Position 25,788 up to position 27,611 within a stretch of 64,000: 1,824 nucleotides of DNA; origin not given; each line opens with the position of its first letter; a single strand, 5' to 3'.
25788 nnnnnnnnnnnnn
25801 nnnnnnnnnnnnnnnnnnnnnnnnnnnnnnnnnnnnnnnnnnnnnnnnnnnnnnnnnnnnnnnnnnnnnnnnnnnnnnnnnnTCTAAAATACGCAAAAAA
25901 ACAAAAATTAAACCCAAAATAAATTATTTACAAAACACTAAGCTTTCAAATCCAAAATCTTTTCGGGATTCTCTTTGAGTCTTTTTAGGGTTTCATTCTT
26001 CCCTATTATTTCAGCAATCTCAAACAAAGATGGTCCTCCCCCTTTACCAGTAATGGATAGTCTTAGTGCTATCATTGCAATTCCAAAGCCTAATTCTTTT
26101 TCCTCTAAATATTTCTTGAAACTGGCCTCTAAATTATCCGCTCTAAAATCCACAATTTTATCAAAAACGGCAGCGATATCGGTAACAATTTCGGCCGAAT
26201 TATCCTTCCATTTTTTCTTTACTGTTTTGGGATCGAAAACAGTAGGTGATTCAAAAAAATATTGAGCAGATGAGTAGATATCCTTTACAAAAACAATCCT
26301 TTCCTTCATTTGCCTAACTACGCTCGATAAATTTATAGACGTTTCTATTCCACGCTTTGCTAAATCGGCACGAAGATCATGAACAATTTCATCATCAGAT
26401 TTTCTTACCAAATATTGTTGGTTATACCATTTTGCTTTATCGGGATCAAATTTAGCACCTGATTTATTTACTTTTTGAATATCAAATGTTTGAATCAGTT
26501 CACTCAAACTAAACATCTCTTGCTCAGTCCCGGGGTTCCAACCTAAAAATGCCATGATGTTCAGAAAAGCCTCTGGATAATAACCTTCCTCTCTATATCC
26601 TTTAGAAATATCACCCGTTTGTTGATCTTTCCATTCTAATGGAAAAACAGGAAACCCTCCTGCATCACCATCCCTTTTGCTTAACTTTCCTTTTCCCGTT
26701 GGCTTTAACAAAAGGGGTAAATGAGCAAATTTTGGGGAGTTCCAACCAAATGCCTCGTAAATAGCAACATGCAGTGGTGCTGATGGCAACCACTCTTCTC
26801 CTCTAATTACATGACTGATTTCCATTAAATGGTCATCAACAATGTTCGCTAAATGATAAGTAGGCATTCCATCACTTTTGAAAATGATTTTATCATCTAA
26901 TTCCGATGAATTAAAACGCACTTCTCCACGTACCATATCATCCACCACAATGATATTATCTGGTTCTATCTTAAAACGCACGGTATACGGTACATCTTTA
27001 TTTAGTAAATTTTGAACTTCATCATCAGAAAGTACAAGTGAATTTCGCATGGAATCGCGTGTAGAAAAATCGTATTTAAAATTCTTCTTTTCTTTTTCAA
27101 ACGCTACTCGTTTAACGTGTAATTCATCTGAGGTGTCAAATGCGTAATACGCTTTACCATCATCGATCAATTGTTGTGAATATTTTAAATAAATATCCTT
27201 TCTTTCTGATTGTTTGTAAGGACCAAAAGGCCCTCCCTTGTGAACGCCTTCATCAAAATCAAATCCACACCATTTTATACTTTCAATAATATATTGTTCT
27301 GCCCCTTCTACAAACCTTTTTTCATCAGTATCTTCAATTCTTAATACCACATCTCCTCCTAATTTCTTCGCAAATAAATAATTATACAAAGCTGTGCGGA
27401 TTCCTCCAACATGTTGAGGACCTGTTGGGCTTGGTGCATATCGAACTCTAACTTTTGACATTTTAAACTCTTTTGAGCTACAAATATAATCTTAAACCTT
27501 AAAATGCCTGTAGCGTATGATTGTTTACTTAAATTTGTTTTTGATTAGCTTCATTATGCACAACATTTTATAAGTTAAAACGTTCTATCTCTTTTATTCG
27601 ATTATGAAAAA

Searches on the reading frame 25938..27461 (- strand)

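Call 63: search_protein_families(library=pfam, proteins=[window:25938-27461:-], max_evalue=0.000001)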
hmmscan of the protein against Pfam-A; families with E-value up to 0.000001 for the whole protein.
window:25938-27461:- (507 aa): 2 families
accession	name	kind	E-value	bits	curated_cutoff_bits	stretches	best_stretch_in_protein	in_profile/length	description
PF00749.27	tRNA-synt_1c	-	4.6e-90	302.2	23.4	1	3-345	1-314/314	tRNA synthetases class I (E and Q), catalytic domain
PF19269.4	Anticodon_2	-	1.8e-30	106.7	23.6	1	375-497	13-139/141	Anticodon binding domain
